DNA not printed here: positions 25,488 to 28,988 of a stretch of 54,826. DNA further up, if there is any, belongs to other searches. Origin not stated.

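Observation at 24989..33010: Eight-gene one-strand cluster of exported unknowns closed by a strong terminator: candidate undescribed cell-envelope system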

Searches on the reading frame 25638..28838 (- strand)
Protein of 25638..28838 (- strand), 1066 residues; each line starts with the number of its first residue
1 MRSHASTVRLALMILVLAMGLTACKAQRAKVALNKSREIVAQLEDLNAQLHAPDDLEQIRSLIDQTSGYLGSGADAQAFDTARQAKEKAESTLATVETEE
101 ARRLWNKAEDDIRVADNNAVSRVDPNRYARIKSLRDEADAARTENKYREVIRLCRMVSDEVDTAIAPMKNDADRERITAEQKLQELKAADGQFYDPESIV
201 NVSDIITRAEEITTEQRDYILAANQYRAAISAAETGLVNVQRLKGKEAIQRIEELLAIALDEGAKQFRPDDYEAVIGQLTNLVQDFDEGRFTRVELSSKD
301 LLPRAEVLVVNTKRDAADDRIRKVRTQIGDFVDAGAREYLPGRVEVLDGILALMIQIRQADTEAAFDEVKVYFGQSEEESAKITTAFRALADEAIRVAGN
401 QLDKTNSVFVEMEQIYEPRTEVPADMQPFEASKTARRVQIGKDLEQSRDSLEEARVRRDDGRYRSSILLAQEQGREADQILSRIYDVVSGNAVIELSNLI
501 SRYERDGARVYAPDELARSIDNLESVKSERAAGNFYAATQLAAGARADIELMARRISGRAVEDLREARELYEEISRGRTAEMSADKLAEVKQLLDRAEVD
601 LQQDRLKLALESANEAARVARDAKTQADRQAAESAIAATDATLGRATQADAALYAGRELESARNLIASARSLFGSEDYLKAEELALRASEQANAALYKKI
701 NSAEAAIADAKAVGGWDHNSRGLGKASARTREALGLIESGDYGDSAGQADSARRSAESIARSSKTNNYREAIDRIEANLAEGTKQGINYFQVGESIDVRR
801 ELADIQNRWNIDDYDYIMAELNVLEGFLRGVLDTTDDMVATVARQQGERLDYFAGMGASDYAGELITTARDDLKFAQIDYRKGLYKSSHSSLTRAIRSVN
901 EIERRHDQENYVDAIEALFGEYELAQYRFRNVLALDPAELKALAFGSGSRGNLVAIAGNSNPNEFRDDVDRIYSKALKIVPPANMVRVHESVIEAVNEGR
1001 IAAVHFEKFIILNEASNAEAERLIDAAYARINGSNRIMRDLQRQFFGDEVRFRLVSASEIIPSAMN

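Call 3: search_protein_families(library=pfam, proteins=[window:25638-28838:-], max_evalue=1)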
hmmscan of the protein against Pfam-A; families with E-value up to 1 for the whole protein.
window:25638-28838:- (1066 aa): 1 family
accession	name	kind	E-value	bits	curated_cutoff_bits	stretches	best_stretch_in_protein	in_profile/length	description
PF14346.11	DUF4398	-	0.0015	19.5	27.9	3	500-552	10-62/78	Domain of unknown function (DUF4398)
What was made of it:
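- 25638..28838 (-): g6: 1066-aa lipoprotein. About 12-13 tandem repeats of 72 residues (a 43-aa helix, a 4-aa helix and a 19-aa helix) with weak DUF4398 similarity, plus a distinct conserved C-terminal helical domain (about 960-1056). Core gene. DUF4398 E=0.0015, 19.5 bits, below the 27.9 cut-off (call 3).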

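Call 4: search_protein_families(library=ncbifam, proteins=[window:25638-28838:-], max_evalue=1)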
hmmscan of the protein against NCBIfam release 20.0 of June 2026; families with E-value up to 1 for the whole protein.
window:25638-28838:- (1066 aa): 0 families

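Call 7: find_homologous_proteins(query=window:25638-28838:-)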
Query window:25638-28838:- (1066 aa): 11 proteins with E <= 0.001 among 8000 candidates.
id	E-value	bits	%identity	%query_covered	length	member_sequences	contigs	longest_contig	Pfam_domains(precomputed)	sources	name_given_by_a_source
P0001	0.0e+0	2240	100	100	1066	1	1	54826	-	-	-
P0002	0.0e+0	1814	81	100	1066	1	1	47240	-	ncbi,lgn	-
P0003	0.0e+0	1587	70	100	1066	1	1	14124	-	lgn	-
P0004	0.0e+0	1332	61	99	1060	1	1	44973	PF14346.12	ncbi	-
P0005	0.0e+0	1134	53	99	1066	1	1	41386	PF14346.12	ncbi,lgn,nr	ncbi:MAG: hypothetical protein PWP23_2889 [Candidatus Sumerlaeota bacterium]|nr:hypothetical protein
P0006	0.0e+0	1126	53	99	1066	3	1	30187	PF14346.12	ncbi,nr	ncbi:MAG: hypothetical protein KF858_13070 [Candidatus Sumerlaeia bacterium]|nr:hypothetical protein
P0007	0.0e+0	1079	52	99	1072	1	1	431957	PF14346.12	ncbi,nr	ncbi:hypothetical protein KQI84_12700 [bacterium]|nr:hypothetical protein [bacterium]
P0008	0.0e+0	1076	52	99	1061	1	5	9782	-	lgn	-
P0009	0.0e+0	1047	50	100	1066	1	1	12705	PF14346.12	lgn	-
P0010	2.6e-287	974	48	99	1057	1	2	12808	PF14346.12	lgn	-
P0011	5.3e-203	695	39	98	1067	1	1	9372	-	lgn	-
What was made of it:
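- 25638..28838 (-): Only 11 homologs among 5.8 billion clusters (call 7).
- g6 length is conserved at 1057-1074 aa in 11 homologs (call 7).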

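Call 8: find_encoding_contigs(protein=P0007, flank=10000, max_places=2)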
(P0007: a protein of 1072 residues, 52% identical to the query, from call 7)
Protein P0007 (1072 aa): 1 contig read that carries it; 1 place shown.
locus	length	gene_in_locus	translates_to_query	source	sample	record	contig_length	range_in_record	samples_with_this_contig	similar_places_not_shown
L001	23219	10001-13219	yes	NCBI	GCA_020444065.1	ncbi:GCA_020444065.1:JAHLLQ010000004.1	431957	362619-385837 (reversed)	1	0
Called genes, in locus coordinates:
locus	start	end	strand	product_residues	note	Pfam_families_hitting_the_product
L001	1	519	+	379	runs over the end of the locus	PF25852:DUF6242_C (faint), PF15902:Sortilin-Vps10 (faint), PF02012:BNR (faint)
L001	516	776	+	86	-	PF02597:ThiS (weak)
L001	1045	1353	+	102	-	-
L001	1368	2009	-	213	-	-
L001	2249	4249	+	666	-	PF26550:Tricorn_2nd (faint), PF26549:Tricorn_N (faint), PF05448:AXE1 (faint), PF01738:DLH, PF02129:Peptidase_S15, PF12146:Hydrolase_4 (faint), PF20434:BD-FAE, PF00326:Peptidase_S9, +1 more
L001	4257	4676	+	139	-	PF04892:VanZ-LLP1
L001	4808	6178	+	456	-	PF00330:Aconitase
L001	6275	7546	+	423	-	-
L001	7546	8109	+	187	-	PF00694:Aconitase_C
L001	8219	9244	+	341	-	-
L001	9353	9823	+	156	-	-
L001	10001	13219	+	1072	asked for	PF14346:DUF4398 (faint)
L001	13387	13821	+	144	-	-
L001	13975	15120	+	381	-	PF01075:Glyco_transf_9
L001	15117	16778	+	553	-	-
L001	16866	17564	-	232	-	PF01386:Ribosomal_L25p, PF14693:Ribosomal_TL5_C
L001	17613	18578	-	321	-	PF13793:Pribosyltran_N, PF00156:Pribosyltran, PF14572:Pribosyl_synth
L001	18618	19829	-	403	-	PF00483:NTP_transferase, PF01128:IspD, PF02348:CTP_transf_3 (faint), PF12804:NTP_transf_3, PF25084:LbH_EIF2B, PF25087:GMPPB_C, PF00132:Hexapep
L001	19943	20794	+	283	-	-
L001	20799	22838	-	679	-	PF00989:PAS, PF13188:PAS_8 (weak), PF13426:PAS_9, PF00989:PAS, PF08448:PAS_4, PF13426:PAS_9, PF00512:HisKA, PF02518:HATPase_c, +4 more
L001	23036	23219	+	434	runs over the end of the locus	PF14522:Cytochrome_C7 (faint), PF22113:Mtrc-MtrF_II-IV_dom (faint), PF09699:Paired_CXXCH_1 (faint), PF14537:Cytochrom_c3_2 (weak)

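Call 9: find_encoding_contigs(protein=P0005, flank=10000, max_places=2)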
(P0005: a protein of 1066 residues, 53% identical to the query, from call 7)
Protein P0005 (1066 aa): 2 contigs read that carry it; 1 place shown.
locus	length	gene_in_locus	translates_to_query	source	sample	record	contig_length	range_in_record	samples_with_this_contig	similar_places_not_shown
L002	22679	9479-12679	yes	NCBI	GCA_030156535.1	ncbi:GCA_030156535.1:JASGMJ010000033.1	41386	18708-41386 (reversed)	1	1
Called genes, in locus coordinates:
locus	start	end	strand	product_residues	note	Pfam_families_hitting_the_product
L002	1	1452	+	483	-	PF07498:Rho_N, PF07497:Rho_RNA_bind, PF00006:ATP-synt_ab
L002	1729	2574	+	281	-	PF00132:Hexapep, PF25084:LbH_EIF2B (faint), PF25087:GMPPB_C, PF00132:Hexapep, PF13720:Acetyltransf_11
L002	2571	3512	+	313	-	PF00535:Glycos_transf_2, PF13641:Glyco_tranf_2_3, PF13632:Glyco_trans_2_3 (faint)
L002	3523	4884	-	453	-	PF03572:Peptidase_S41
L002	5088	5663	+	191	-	PF13424:TPR_12 (faint), PF14559:TPR_19 (faint), PF07719:TPR_2 (faint), PF13181:TPR_8 (faint), PF13428:TPR_14 (weak), PF13431:TPR_17 (faint), PF00515:TPR_1 (faint), PF13432:TPR_16 (weak), +2 more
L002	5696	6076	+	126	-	PF04324:Fer2_BFD (weak)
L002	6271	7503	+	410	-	-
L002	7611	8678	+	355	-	-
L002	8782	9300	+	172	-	-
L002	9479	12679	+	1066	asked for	PF14346:DUF4398 (faint)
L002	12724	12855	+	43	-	-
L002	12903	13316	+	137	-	-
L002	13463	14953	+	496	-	PF00483:NTP_transferase, PF01128:IspD, PF02348:CTP_transf_3 (weak), PF12804:NTP_transf_3, PF25084:LbH_EIF2B, PF25087:GMPPB_C (faint), PF00132:Hexapep (weak)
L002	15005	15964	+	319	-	PF13793:Pribosyltran_N, PF00156:Pribosyltran, PF14572:Pribosyl_synth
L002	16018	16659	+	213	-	PF01386:Ribosomal_L25p, PF14693:Ribosomal_TL5_C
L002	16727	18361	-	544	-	PF13231:PMT_2 (weak)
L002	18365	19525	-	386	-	PF01075:Glyco_transf_9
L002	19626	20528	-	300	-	-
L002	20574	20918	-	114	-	PF11969:DcpS_C, PF01230:HIT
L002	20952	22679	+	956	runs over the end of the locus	PF13646:HEAT_2 (faint)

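Call 10: find_encoding_contigs(protein=P0011, flank=10000, max_places=2)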
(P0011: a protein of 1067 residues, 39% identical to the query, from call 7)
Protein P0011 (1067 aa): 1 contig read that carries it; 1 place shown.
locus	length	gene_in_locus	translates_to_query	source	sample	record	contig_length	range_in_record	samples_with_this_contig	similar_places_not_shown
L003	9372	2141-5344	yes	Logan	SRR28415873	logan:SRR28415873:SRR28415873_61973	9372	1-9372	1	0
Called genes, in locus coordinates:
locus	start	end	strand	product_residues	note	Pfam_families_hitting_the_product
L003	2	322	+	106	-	?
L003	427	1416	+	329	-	-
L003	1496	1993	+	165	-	-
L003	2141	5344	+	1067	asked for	-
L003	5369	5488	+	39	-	-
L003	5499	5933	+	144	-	-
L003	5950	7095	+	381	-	PF01075:Glyco_transf_9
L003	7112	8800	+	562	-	-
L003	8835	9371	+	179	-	?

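Call 11: find_encoding_contigs(protein=P0001, flank=10000, max_places=2)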
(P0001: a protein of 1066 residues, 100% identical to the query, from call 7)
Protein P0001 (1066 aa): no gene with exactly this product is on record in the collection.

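Call 12: find_encoding_contigs(protein=P0004, flank=10000, max_places=2)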
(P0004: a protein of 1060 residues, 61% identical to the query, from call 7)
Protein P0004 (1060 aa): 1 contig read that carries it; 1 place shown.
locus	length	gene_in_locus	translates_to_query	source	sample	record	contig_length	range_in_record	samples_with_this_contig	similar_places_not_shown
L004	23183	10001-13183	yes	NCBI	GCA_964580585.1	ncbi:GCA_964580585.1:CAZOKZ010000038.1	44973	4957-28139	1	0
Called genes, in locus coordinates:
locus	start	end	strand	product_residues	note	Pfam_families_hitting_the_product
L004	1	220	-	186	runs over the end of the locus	PF00156:Pribosyltran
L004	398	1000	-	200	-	-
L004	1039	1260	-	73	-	-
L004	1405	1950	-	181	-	PF12804:NTP_transf_3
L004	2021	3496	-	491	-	PF00224:PK, PF02887:PK_C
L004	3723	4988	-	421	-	PF00702:Hydrolase (weak), PF13242:Hydrolase_like, PF01467:CTP_transf_like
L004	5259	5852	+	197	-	PF13424:TPR_12 (faint), PF07719:TPR_2 (faint), PF13428:TPR_14 (faint), PF00515:TPR_1 (faint), PF13432:TPR_16 (faint), PF13414:TPR_11 (faint), PF14559:TPR_19 (faint)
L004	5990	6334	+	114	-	PF04324:Fer2_BFD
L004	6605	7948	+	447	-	-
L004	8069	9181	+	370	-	-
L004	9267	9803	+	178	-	-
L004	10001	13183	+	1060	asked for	PF14346:DUF4398 (faint)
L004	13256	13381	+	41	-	-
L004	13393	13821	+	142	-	-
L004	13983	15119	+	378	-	PF00483:NTP_transferase, PF01128:IspD, PF02348:CTP_transf_3 (weak), PF12804:NTP_transf_3, PF00132:Hexapep (faint)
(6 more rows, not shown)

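Call 13: find_encoding_contigs(protein=P0006, flank=10000, max_places=2)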
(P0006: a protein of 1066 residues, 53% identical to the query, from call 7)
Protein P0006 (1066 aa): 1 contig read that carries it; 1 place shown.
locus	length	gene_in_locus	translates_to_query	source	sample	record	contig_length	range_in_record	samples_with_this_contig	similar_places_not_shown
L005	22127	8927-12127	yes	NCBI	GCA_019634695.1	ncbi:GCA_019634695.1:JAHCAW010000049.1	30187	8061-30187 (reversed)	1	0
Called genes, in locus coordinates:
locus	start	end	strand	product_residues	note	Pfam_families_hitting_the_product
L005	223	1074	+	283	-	PF00132:Hexapep, PF25084:LbH_EIF2B (faint), PF25087:GMPPB_C (weak), PF00132:Hexapep (weak), PF13720:Acetyltransf_11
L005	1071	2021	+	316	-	PF00535:Glycos_transf_2, PF13641:Glyco_tranf_2_3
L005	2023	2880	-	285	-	PF00294:PfkB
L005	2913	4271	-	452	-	PF03572:Peptidase_S41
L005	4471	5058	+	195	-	PF13432:TPR_16 (faint), PF14559:TPR_19 (faint), PF07719:TPR_2 (faint), PF00515:TPR_1 (faint), PF13414:TPR_11 (faint)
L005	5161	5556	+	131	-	PF04324:Fer2_BFD (weak)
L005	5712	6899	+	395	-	-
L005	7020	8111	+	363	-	-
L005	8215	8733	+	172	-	-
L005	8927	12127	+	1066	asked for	PF14346:DUF4398 (faint)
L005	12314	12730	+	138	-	-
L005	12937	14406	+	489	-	PF00483:NTP_transferase, PF01128:IspD, PF02348:CTP_transf_3, PF12804:NTP_transf_3, PF25084:LbH_EIF2B, PF25087:GMPPB_C (faint), PF00132:Hexapep (weak)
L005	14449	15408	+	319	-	PF13793:Pribosyltran_N, PF00156:Pribosyltran, PF14572:Pribosyl_synth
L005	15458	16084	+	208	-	PF01386:Ribosomal_L25p, PF14693:Ribosomal_TL5_C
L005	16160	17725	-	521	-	-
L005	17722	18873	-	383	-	PF01075:Glyco_transf_9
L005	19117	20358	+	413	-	PF00437:T2SSE, PF13555:AAA_29 (faint)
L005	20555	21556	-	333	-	PF01208:URO-D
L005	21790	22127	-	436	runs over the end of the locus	PF00364:Biotin_lipoyl, PF25997:BSH_YhbJ, PF02817:E3_binding, PF00198:2-oxoacid_dh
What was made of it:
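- Closest known: DUF4398. Same: PF14346 is also listed in the precomputed Pfam column for 6 of the 11 homologs (call 7) and as a 'faint' hit at the encoding loci (calls 8, 9, 12, 13).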

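Call 52: search_solved_structures(query=A6, max_evalue=1)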
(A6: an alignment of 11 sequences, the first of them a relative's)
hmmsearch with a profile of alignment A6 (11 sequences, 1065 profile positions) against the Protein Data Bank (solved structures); distinct sequences matched with E-value up to 1: 6.
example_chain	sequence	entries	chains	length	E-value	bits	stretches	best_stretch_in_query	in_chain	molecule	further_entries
9had_C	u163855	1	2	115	0.044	14.8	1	228-289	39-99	DerF21_binder10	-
5cwn_A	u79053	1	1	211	0.17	12.8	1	556-650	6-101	Designed helical repeat protein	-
9bu6_D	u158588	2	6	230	0.26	12.2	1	780-913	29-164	Hemagglutinin HA2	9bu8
6wf1_B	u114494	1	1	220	0.26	12.2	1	780-913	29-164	Hemagglutinin HA2 chain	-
8f6q_A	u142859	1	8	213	0.68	10.8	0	556-650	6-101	C8-71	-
22it_A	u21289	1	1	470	0.72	10.7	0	318-354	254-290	Caffeoyltransferase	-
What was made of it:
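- On Spectrin/vinculin/talin-type rods (g6): No PDB sequence hit (call 52).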
